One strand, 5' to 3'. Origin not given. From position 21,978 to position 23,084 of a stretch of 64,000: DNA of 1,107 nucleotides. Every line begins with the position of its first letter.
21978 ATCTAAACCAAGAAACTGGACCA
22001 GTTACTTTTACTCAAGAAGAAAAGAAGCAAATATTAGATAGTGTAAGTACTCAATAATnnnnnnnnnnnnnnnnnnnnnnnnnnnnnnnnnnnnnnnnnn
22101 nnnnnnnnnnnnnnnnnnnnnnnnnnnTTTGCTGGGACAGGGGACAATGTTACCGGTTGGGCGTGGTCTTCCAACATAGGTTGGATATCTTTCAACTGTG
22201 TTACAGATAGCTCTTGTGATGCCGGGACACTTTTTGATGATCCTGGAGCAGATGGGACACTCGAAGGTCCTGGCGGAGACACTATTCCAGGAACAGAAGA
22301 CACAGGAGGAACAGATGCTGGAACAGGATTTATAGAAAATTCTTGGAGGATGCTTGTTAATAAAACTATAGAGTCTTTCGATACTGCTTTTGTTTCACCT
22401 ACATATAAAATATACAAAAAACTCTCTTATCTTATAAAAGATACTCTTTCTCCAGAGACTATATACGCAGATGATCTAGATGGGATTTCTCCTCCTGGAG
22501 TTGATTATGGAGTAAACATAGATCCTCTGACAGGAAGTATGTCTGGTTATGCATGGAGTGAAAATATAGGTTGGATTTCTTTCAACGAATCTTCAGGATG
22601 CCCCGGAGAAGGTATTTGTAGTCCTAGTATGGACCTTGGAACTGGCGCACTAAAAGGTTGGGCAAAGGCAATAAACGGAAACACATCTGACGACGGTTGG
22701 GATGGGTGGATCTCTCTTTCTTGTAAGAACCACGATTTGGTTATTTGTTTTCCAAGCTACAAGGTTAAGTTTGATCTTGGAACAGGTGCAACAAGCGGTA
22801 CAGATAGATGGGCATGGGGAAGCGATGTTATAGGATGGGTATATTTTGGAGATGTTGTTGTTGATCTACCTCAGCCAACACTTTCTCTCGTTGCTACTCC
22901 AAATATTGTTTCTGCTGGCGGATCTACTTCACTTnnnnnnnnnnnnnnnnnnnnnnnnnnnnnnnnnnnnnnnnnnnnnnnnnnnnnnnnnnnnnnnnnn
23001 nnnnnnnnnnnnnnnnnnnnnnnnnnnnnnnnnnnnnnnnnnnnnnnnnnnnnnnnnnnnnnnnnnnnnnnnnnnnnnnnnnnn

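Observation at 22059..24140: Unrecognised G(Y/W)AWSxN(I/Y)GWI(S/N)F repeat shared by two large surface proteins 31 kb apart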

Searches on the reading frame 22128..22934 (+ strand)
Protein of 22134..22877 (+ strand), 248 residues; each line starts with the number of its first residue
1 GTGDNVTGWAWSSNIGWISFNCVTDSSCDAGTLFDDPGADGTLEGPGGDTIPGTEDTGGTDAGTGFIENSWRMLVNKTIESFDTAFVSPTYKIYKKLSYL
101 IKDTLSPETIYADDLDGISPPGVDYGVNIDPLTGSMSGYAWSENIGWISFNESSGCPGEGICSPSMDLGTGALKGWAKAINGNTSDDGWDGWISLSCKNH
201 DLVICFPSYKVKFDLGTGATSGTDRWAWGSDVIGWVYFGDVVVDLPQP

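Call 6: find_homologous_proteins(query=window:22134-22877:+)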
Query seq(248 aa) (248 aa): 1003 proteins with E <= 0.001 among 1406 candidates; the best 120 are listed.
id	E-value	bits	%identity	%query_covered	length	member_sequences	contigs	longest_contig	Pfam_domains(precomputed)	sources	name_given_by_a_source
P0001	6.7e-30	122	54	47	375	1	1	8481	PF25788.3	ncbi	ncbi:MAG: hypothetical protein V1705_01080 [bacterium]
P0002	9.6e-30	122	51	48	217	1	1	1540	-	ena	-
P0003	5.7e-28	116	56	48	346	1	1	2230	PF22352.3,PF00801.27,PF18911.7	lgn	-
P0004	1.9e-26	111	49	51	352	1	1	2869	-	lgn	-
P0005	1.7e-25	108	48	47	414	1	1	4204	PF25788.3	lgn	-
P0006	2.5e-25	107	37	67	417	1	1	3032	PF00801.27,PF18911.7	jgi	jgi:hypothetical protein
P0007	8.2e-25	105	51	47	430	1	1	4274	-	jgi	jgi:hypothetical protein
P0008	1.1e-24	105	52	48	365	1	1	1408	-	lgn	-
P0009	1.4e-24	105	53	46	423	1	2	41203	PF25788.3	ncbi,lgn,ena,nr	ncbi:MAG: PKD domain-containing protein [Candidatus Pacebacteria bacterium]|nr:PKD domain-containing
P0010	1.8e-24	104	48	47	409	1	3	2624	PF25788.3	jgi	jgi:hypothetical protein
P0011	7.3e-24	102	52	48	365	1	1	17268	-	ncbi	-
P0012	1.2e-23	102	50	46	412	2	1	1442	PF00801.27,PF25788.3,PF18911.7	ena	-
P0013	1.6e-23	101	52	47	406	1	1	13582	PF18911.7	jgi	jgi:PKD repeat protein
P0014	2.5e-23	101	47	50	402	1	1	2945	PF25788.3,PF18911.7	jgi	jgi:hypothetical protein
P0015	2.8e-23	100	44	46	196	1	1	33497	-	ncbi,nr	ncbi:MAG: hypothetical protein KY054_01385, partial [Candidatus Nealsonbacteria bacterium]|nr:hypoth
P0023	1.3e-22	98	45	49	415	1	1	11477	PF25788.3,PF18911.7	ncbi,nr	ncbi:MAG: PKD domain-containing protein [Patescibacteria group bacterium]|nr:PKD domain-containing p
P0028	2.0e-22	98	45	47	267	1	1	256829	-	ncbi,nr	ncbi:hypothetical protein HYW53_01855 [Candidatus Giovannonibacteria bacterium]|nr:hypothetical prot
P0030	3.8e-22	97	49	47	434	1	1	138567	PF00801.27,PF25788.3,PF18911.7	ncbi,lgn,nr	ncbi:MAG: PKD domain-containing protein [bacterium]|nr:PKD domain-containing protein [bacterium]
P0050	1.7e-21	95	45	46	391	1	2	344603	-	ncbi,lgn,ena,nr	ncbi:MAG: hypothetical protein KAV41_00820 [Candidatus Pacebacteria bacterium]|nr:hypothetical prote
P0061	4.7e-21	93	49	47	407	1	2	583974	-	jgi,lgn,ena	-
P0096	4.8e-20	90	47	52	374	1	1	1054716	-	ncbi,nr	ncbi:hypothetical protein IPH92_03535 [Candidatus Kaiserbacteria bacterium]|nr:MAG: hypothetical pro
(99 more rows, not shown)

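Call 10: search_protein_families(library=pfam, proteins=[P0001, P0009, P0023, P0028, P0030, P0050, P0096, P0061], max_evalue=0.01)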
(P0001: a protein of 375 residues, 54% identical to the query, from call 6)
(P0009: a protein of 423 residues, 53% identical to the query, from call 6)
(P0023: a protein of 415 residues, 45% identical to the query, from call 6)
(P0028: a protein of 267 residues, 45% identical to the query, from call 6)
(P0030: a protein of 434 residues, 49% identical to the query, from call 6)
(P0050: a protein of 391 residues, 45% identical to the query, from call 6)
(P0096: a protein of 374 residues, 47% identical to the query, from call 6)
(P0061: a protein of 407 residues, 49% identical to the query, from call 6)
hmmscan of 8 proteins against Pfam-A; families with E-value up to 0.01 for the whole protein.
P0001 (375 aa): 2 families
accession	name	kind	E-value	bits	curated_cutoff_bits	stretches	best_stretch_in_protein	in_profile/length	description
PF25788.1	Ig_Rha78A_N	-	1.8e-08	35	27.4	1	191-266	18-101/105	Rha78A-like, N-terminal immunoglobulin domain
PF18911.6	PKD_4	-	0.00054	20.4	27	1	300-349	31-77/85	PKD domain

P0009 (423 aa): 2 families
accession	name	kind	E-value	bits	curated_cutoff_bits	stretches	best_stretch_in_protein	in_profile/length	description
PF25788.1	Ig_Rha78A_N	-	2.3e-08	34.7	27.4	1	217-301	17-99/105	Rha78A-like, N-terminal immunoglobulin domain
PF18911.6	PKD_4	-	0.0067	16.9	27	0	347-402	33-76/85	PKD domain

P0023 (415 aa): 3 families
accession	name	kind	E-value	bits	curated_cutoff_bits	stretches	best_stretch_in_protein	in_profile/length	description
PF25788.1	Ig_Rha78A_N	-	1.6e-08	35.2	27.4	1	218-312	18-101/105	Rha78A-like, N-terminal immunoglobulin domain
PF18911.6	PKD_4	-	2.3e-06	28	27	1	327-401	12-83/85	PKD domain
PF00801.26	PKD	-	0.00048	20.5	23.5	1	328-390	10-70/80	PKD domain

P0028 (267 aa): 0 families

P0030 (434 aa): 3 families
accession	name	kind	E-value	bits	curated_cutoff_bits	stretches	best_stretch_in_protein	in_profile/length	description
PF18911.6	PKD_4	-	3.3e-09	37.1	27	1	370-417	34-81/85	PKD domain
PF00801.26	PKD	-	1e-06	29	23.5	1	370-410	29-70/80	PKD domain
PF25788.1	Ig_Rha78A_N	-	1.7e-06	28.7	27.4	1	228-317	21-97/105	Rha78A-like, N-terminal immunoglobulin domain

P0050 (391 aa): 0 families

P0096 (374 aa): 0 families

P0061 (407 aa): 0 families

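Call 24: predict_structure(alignment_id=A2)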
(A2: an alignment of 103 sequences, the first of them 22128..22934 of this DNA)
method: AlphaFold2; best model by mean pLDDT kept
length: 269 residues; sequences in the alignment: 103
mean_pLDDT: 66.6   pTM: 0.62
mean pLDDT of the five models: 66.6, 65.8, 65.1, 61.7, 61.0
residues with pLDDT >= 90: 40; 70-90: 105; 50-70: 55; < 50: 69
segments of 3 or more residues with pLDDT < 50: 43-45, 50-113
pLDDT, mean of each block of 10 residues (from residue 1): 78 84 76 53 50 36 32 25 30 38 36 52 76 94 88 87 87 92 75 85 65 85 79 81 80 71 60
secondary structure, 60 per line:
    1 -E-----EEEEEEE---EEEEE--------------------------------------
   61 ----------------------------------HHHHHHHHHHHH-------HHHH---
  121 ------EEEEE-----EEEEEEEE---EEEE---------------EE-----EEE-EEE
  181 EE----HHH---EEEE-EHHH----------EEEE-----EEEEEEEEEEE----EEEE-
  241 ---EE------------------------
elements in order: E8-14 E18-22 H95-106 H114-117 E127-131 E137-144 E148-151 E174-176 E178-182 E193-196 E212-215 E221-231 E236-239

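Call 29: find_encoding_contigs(protein=P0061, flank=10000, max_places=1)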
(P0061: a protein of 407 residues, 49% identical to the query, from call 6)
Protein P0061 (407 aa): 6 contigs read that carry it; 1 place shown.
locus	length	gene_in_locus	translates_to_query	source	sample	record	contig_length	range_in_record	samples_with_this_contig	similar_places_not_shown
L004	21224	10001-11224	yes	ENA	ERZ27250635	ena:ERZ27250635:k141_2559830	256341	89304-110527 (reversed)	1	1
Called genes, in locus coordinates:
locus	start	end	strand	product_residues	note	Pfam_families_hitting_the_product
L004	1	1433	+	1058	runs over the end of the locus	PF04055:Radical_SAM, PF13353:Fer4_12 (faint), PF04055:Radical_SAM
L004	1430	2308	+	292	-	PF04055:Radical_SAM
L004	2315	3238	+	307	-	-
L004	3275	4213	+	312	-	PF04055:Radical_SAM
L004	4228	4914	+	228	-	PF00535:Glycos_transf_2, PF10111:Glyco_tranf_2_2 (weak), PF13641:Glyco_tranf_2_3 (weak)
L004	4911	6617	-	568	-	PF13231:PMT_2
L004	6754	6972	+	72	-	-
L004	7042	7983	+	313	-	PF04055:Radical_SAM, PF13353:Fer4_12 (weak)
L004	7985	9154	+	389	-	PF01478:Peptidase_A24 (weak)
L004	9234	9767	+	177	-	-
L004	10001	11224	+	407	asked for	-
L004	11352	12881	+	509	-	PF12072:RNase_Y_N, PF00013:KH_1, PF01966:HD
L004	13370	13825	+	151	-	-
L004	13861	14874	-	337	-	PF00089:Trypsin, PF13365:Trypsin_2, PF13180:PDZ_2, PF17820:PDZ_6 (weak)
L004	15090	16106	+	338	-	-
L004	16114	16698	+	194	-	PF02660:G3P_acyltransf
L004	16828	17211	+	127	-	PF14584:DUF4446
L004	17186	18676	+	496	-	PF00009:GTP_EFTU, PF00071:Ras (weak), PF01926:MMR_HSR1, PF02421:FeoB_N (weak), PF08477:Roc (weak), PF22042:EF-G_D2, PF11987:IF-2, PF03144:GTP_EFTU_D2 (weak)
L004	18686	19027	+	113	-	PF02033:RBFA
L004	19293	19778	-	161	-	-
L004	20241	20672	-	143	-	PF01245:Ribosomal_L19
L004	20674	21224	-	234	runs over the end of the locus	PF00849:PseudoU_synth_2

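Call 30: find_encoding_contigs(protein=P0050, flank=10000, max_places=1)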
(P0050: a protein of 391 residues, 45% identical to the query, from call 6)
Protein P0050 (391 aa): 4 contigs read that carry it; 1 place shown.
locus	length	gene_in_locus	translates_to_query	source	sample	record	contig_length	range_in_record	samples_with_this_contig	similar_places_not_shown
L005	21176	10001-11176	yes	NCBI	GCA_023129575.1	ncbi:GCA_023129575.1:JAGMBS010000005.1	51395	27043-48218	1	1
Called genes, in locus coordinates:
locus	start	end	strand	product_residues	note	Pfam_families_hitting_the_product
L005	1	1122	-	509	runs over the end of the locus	PF12072:RNase_Y_N, PF00013:KH_1, PF01966:HD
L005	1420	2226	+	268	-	PF01177:Asp_Glu_race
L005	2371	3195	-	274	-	-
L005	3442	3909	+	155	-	PF13274:SocA_Panacea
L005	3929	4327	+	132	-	-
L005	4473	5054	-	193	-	PF00574:CLP_protease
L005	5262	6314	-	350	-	PF05697:Trigger_N, PF05698:Trigger_C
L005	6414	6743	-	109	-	-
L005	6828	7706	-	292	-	-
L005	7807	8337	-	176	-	PF00719:Pyrophosphatase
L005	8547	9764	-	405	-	PF08529:NusA_N, PF00575:S1, PF13184:KH_NusA_1st, PF26594:KH_NusA_2nd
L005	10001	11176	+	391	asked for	-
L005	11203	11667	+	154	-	-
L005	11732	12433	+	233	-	-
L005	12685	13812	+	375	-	PF01637:ATPase_2 (weak), PF13173:AAA_14, PF13635:DUF4143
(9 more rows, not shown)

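Call 32: find_encoding_contigs(protein=P0096, flank=10000, max_places=1)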
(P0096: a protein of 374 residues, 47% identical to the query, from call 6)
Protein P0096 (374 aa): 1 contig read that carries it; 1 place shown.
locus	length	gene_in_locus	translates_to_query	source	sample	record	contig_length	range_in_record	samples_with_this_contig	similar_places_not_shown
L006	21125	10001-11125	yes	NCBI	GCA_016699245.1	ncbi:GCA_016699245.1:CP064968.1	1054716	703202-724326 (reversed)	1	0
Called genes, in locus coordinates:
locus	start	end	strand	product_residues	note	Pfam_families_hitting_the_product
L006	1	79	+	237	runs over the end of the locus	PF00573:Ribosomal_L4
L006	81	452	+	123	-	PF00276:Ribosomal_L23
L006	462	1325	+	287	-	PF00181:Ribosomal_L2_N, PF03947:Ribosomal_L2_C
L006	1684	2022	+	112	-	PF00203:Ribosomal_S19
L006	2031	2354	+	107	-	PF00237:Ribosomal_L22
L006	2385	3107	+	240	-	PF07650:KH_2, PF00189:Ribosomal_S3_C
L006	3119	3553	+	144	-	PF00252:Ribosomal_L16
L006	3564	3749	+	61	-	PF00831:Ribosomal_L29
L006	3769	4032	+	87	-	PF00366:Ribosomal_S17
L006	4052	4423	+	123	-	PF00238:Ribosomal_L14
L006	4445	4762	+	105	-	PF00467:KOW (weak), PF17136:ribosomal_L24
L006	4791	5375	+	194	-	PF00281:Ribosomal_L5, PF00673:Ribosomal_L5_C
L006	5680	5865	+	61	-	PF00253:Ribosomal_S14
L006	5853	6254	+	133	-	PF00410:Ribosomal_S8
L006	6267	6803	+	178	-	PF00347:Ribosomal_L6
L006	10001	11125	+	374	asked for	-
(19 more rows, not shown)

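Call 33: find_encoding_contigs(protein=P0028, flank=10000, max_places=1)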
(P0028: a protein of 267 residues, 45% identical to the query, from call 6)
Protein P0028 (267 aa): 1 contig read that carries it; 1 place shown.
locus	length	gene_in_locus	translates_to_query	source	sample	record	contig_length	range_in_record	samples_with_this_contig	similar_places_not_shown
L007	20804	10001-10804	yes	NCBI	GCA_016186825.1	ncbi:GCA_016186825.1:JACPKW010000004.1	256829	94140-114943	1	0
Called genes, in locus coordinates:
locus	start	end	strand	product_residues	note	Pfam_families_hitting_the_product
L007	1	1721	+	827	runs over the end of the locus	-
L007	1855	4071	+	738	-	PF13491:FtsK_4TM, PF17854:FtsK_alpha, PF01580:FtsK_SpoIIIE, PF09397:FtsK_gamma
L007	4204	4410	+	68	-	PF09136:Glucodextran_B (weak)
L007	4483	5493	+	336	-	PF00154:RecA_N, PF08423:Rad51, PF06745:ATPase (weak), PF27531:MT3502_N (weak), PF01637:ATPase_2 (weak), PF02283:CobU (weak), PF21096:RecA_C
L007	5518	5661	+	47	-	-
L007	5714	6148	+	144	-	PF02643:DUF192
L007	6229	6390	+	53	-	-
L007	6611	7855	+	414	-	PF03486:HI0933_like (faint), PF07992:Pyr_redox_2, PF13738:Pyr_redox_3 (faint), PF00070:Pyr_redox (weak), PF18267:Rubredoxin_C (weak)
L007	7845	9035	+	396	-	PF13200:DUF4015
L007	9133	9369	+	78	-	-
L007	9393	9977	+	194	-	-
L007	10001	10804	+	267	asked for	-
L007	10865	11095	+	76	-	PF21748:UPF0150 (weak)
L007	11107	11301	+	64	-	PF07927:HicA_toxin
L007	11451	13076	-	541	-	PF13360:PQQ_2, PF13570:Beta-prop_ACSF4, PF23414:Beta-prop_EML_2 (weak), PF13360:PQQ_2, PF13570:Beta-prop_ACSF4, PF25173:Beta-prop_WDR3_1st (weak), PF23381:Beta-prop_IFT122_1st (weak), PF13360:PQQ_2, +5 more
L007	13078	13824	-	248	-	PF00881:Nitroreductase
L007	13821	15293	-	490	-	PF02624:YcaO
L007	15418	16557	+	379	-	-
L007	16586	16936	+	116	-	-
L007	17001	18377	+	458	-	-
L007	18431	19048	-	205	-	-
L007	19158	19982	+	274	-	PF13181:TPR_8 (faint), PF13431:TPR_17 (faint), PF07719:TPR_2 (faint), PF00515:TPR_1 (faint), PF13428:TPR_14 (faint), PF14559:TPR_19 (weak)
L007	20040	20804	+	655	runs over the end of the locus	PF13385:Laminin_G_3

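Call 35: find_related_loci(query=A2, collection=genome_contigs, flank=10000)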
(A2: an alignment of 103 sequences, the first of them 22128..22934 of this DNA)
Query A2 (269 aa) in genome_contigs; peptide patterns used: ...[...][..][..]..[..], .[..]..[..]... (x = any residue, [..] = any of these).
600 stretches matched a pattern (row limit reached: there are more); 516 encode a relative of the query (tblastn E <= 1e-3); the best 80 are kept; 80 distinct loci.
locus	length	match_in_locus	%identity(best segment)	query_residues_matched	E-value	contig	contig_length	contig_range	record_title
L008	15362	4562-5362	44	2-269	1e-54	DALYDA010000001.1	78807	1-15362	MAG TPA_asm: Candidatus Paceibacterota bacterium isolate CTOTU14215 NODE_50_length_78807_cov_4.995289, whole genome shot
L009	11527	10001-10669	44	8-269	2e-28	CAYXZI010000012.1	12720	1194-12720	MAG TPA_asm: uncultured Candidatus Saccharibacteria bacterium isolate SRP219642_co4_163 genome assembly, contig: NODE_83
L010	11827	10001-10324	50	124-240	9e-27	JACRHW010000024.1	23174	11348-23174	MAG: Parcubacteria group bacterium isolate NC_groundwater_1787_Pr3_B-0.1um_42_26 SR-2_scaffold_141_4033747, whole genome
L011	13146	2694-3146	52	7-246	4e-26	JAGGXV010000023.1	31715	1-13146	MAG: bacterium isolate AUK161 PB_MBMC_115_c_000000000010, whole genome shotgun sequence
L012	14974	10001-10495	41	7-252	4e-26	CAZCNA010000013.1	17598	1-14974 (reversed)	MAG TPA_asm: uncultured Candidatus Saccharibacteria bacterium isolate SRP220891_co5_247 genome assembly, contig: NODE_20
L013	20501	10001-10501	42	6-269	8e-25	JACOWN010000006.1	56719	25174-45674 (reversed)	MAG: Parcubacteria group bacterium isolate NC_groundwater_127_Ag_B-0.1um_55_13 S3_GD2017_2_B1_scaffold_138, whole genome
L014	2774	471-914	44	128-269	6e-25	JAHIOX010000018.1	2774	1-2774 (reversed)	MAG: Patescibacteria group bacterium isolate KR13_S3.mb.30 KR13_S3.mb.30_k141_278835, whole genome shotgun sequence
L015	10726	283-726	41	124-266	1e-24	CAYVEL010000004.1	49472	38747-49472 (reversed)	MAG TPA_asm: uncultured Candidatus Saccharibacteria bacterium isolate SRP220891_co5_92 genome assembly, contig: NODE_243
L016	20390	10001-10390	50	1-238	1e-24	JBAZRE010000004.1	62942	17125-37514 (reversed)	MAG: Candidatus Paceibacterota bacterium isolate SO_2017_GW1_140 NODE_2569_length_62942_cov_1.405540_OW334_2017, whole g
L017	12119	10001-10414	47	1-240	2e-24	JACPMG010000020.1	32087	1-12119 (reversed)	MAG: Candidatus Sungiibacteriota bacterium isolate NC_groundwater_543_Ag_S-0.1um_48_11 S35_SO-1_scaffold_212966, whole g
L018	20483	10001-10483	44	2-262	5e-24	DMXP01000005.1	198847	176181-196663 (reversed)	MAG TPA_asm: Candidatus Yonathbacteria bacterium isolate UBA11698 contig_1461, whole genome shotgun sequence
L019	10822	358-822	39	75-240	6e-24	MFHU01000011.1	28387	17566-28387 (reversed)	MAG: Candidatus Giovannonibacteria bacterium RIFCSPHIGHO2_12_FULL_44_22 rifcsphigho2_12_scaffold_4347, whole genome shot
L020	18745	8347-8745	45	120-245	8e-24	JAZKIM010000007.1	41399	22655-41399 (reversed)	MAG: Patescibacteria group bacterium isolate ADI_DC_SW_02_SPN_11032020-bin031_1 DCSW02SPN_B031_1_000000000007, whole gen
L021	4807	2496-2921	40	124-269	1e-23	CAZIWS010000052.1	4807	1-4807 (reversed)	MAG TPA_asm: uncultured Candidatus Saccharibacteria bacterium isolate SRP192927_co2_50 genome assembly, contig: NODE_423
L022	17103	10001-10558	40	5-269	2e-23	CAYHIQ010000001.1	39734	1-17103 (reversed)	MAG TPA_asm: uncultured Candidatus Saccharibacteria bacterium isolate ERP119705_co13_441 genome assembly, contig: NODE_1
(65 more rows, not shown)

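Call 36: fold_search(model_id=the predicted structure, library=pdb)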
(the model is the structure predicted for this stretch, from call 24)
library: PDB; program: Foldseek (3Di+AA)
matches with E <= 10: 57; with E <= 0.001: 0
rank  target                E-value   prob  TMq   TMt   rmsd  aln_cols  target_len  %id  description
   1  8gm3_A                4.2e-01  0.60  0.23  0.27   3.6       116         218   14  Vibrio harveyi Holo HphA (released 2024-03-27)
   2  7re4_C                6.6e-01  0.51  0.23  0.26   3.5       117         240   13  Apo Hemophilin from A. baumannii (released 2021-11-17)
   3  7re4_E                8.2e-01  0.47  0.23  0.26   3.5       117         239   13  Apo Hemophilin from A. baumannii (released 2021-11-17)
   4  6l9x                  1.1e+00  0.04  0.13  0.16  19.8       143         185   10  Xenons in frog EPDR1 (released 2020-11-11)
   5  2zf3_C                1.2e+00  0.02  0.10  0.13  17.1       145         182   14  Crystal Structure of VioE (released 2008-01-01)
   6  6jla_D                1.5e+00  0.04  0.15  0.20  18.7       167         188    8  Crystal structure of a mouse ependymin related protein (released 2020-03-04)
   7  7re4_A                1.5e+00  0.33  0.23  0.26   3.5       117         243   13  Apo Hemophilin from A. baumannii (released 2021-11-17)
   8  1ijq_A                1.6e+00  0.02  0.12  0.11  15.7       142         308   11  Crystal Structure of the LDL Receptor YWTD-EGF Domain Pair (released 2001-05-23)
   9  8wqr_B                2.0e+00  0.02  0.11  0.09  16.1       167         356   16  Structure of the DDB1-AMBRA1 E3 ligase receptor complex linked to cell cycle regulation (released 2023-12-20)
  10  3m0c_C                2.3e+00  0.01  0.12  0.08  15.7       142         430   11  The X-ray Crystal Structure of PCSK9 in Complex with the LDL receptor (released 2011-03-16)
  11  6jld_A                2.6e+00  0.01  0.10  0.13  17.5       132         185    6  Crystal structure of a human ependymin related protein (released 2019-07-10)
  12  7our_A                2.9e+00  0.02  0.12  0.21  10.5        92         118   13  Wilavidin apo form (P1 form) (released 2021-11-17)
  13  8qja_B                2.9e+00  0.02  0.11  0.04  13.0       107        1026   11  T6SS-linked Rhs repeat protein - Advenella mimigardefordensis VgrG-Rhs core (released 2024-09-25)
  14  8wn8_B                3.4e+00  0.01  0.12  0.10  15.8       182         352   11  CryoEM structure of ZIKV rsNS1 (released 2024-05-08)
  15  6jla_A                3.4e+00  0.01  0.09  0.11  16.1       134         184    7  Crystal structure of a mouse ependymin related protein (released 2020-03-04)
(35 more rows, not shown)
